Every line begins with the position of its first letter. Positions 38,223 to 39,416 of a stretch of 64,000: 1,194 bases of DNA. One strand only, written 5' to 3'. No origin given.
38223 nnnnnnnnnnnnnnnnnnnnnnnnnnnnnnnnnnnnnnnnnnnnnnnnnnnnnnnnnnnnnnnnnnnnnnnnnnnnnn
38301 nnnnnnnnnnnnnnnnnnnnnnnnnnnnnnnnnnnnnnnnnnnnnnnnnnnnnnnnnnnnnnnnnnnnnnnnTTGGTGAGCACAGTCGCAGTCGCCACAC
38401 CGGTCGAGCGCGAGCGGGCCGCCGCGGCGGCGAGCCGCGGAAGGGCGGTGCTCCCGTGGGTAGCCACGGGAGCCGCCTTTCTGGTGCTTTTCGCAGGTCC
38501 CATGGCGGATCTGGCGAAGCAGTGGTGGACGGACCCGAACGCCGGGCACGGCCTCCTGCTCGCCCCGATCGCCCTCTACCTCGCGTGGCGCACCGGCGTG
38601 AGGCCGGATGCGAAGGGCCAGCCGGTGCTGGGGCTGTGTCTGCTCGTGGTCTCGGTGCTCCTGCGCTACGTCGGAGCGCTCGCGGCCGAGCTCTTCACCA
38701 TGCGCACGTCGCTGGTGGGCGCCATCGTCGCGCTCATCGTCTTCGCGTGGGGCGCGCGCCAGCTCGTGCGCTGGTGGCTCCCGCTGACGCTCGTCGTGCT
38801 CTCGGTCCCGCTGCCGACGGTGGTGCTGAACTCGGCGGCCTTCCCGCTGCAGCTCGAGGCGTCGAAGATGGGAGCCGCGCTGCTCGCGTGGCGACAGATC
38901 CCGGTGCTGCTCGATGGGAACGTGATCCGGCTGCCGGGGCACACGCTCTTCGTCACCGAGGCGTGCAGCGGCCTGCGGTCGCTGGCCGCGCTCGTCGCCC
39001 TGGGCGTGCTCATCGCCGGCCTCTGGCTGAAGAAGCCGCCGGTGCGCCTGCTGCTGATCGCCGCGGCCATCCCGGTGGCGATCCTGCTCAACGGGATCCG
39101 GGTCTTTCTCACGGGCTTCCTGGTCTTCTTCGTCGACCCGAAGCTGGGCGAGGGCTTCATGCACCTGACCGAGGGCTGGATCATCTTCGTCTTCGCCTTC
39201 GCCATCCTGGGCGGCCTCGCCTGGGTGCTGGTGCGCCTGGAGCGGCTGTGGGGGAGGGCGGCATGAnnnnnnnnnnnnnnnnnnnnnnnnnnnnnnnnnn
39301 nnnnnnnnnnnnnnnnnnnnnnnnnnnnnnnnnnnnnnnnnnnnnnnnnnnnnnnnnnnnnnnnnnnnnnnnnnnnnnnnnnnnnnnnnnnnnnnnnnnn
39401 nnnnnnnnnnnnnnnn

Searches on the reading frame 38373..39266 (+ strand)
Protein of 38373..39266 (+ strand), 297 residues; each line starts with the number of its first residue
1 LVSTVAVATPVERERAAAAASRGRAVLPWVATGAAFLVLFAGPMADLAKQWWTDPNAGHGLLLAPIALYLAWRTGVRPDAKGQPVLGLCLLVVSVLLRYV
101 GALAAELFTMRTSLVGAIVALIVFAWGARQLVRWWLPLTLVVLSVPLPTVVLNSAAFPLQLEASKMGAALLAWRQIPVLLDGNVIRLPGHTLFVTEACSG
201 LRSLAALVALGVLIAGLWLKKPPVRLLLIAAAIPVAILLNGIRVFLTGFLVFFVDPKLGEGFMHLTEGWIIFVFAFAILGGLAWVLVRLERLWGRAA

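Call 21: search_protein_families(library=ncbifam, proteins=[window:38373-39266:+], max_evalue=0.00001)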
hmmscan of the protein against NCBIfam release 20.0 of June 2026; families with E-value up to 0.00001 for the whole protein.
window:38373-39266:+ (297 aa): 13 families
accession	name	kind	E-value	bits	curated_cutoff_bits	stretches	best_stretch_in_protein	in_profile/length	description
TIGR04152.1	exosort_VPLPA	exception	6.7e-55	187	400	1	50-291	3-247/486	VPLPA-CTERM-specific exosortase XrtD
TIGR03109.2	exosort_XrtA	exception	1.1e-47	162.7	208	1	30-286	4-259/261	exosortase A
NF038142.1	exosort_XrtW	exception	1.9e-44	151.8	425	1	27-290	3-269/494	exosortase W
TIGR02602.1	8TM_EpsH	subfamily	2.2e-43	148.5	105.55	1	49-279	2-233/241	exosortase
NF035943.2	exosort_XrtV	exception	7.1e-36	123.9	313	1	34-287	10-267/270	exosortase V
TIGR03113.1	exosort_XrtB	exception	2.9e-27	96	275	1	32-282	4-260/268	exosortase B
TIGR04178.1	exo_archaeo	signature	5.2e-16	58.7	23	1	194-286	3-95/97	exosortase/archaeosortase family protein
TIGR04151.1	exosort_VPDSG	exception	7.4e-16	58.4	300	1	103-291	111-304/306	VPDSG-CTERM-specific exosortase XrtC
TIGR03763.1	cyanoexo_CrtA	exception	1.3e-12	47.7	150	1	85-285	63-258/260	cyanoexosortase A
NF033770.1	exosort_XrtT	exception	1.3e-09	37.2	250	1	30-247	2-224/472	exosortase T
NF033464.1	cyanoexo_CrtC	exception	3.1e-09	36.8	225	1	84-252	68-241/278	cyanoexosortase C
TIGR04476.1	exosort_XrtN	exception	1.4e-08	34.3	200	1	39-272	13-232/406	exosortase N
TIGR04156.1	cyanoexo_CrtB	exception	2.6e-07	30.5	300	1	58-289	38-267/280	cyanoexosortase B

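Call 27: find_related_loci(query=window:38373-39266:+, collection=genome_contigs, flank=10000)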
Query window:38373-39266:+ (297 aa) in genome_contigs; peptide patterns used: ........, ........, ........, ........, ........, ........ (x = any residue, [..] = any of these).
239 stretches matched a pattern; 54 encode a relative of the query (tblastn E <= 1e-3); 54 distinct loci.
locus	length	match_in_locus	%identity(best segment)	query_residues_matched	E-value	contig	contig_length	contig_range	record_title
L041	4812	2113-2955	62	15-295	2e-109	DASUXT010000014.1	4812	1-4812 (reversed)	MAG TPA_asm: Gemmatimonadaceae bacterium isolate SMAG_U1876 k141_1856293, whole genome shotgun sequence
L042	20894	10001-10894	60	2-294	5e-106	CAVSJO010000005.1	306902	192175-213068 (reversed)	MAG: uncultured Gemmatimonadales bacterium isolate MFD01721.bin.1.274 genome assembly, contig: contig_32793, whole genom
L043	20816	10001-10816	61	21-292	8e-106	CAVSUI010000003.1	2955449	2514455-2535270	MAG: uncultured Gemmatimonadales bacterium isolate MFD09603.bin.2.292 genome assembly, contig: contig_4868, whole genome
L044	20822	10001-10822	60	20-293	1e-103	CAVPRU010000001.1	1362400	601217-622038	MAG: uncultured Gemmatimonadales bacterium isolate MFD09964.bin.1.80 genome assembly, contig: contig_10196, whole genome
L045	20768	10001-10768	66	33-288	7e-103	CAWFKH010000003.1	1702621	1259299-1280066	MAG: uncultured Gemmatimonadales bacterium isolate MFD01721.bin.1.4 genome assembly, contig: contig_38304, whole genome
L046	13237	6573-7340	65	40-295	2e-102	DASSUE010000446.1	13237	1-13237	MAG TPA_asm: Gemmatimonadales bacterium isolate SMAG_U559 k141_365236, whole genome shotgun sequence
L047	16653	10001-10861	60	6-291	1e-101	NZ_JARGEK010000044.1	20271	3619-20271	Roseisolibacter sp. H3M3-2 spades_K_default_44, whole genome shotgun sequence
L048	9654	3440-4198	65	43-295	4e-101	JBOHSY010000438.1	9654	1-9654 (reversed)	MAG: Gemmatimonadales bacterium isolate M3-S_maxbin2.bin.142 k127_871221, whole genome shotgun sequence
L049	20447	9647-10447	60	22-290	2e-99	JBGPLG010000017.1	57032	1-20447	MAG: Gemmatimonadota bacterium isolate OBJ_0618_7090110_268 k141_11811127_length_57032_cov_22.1578, whole genome shotgun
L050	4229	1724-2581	58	10-291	5e-100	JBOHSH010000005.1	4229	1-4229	MAG: Gemmatimonadales bacterium isolate M3-S_metabat2.bin.133 k127_2758280, whole genome shotgun sequence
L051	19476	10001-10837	59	8-295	4e-99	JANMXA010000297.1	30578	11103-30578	MAG: Gemmatimonadota bacterium isolate OTE_88_metabat_202 OTE_88_k141_2627619, whole genome shotgun sequence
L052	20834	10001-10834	57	14-291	5e-98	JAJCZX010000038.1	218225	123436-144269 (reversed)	MAG: Gemmatimonadota bacterium isolate OFTM32 OFTM32_37, whole genome shotgun sequence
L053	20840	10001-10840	59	11-290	3e-98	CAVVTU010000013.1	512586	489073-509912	MAG: uncultured Gemmatimonadales bacterium isolate MFD02923.bin.1.116 genome assembly, contig: contig_25270, whole genom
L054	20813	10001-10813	65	21-291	5e-97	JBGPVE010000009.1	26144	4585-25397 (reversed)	MAG: Gemmatimonadota bacterium isolate OBJ1_062018_110_25 k141_167060_length_26144_cov_10.0000, whole genome shotgun seq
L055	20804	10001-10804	59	24-291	2e-96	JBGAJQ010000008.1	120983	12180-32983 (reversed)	MAG: Gemmatimonadaceae bacterium isolate MAG_AAO_H10.4 AAOH10-4_opera_contig_795, whole genome shotgun sequence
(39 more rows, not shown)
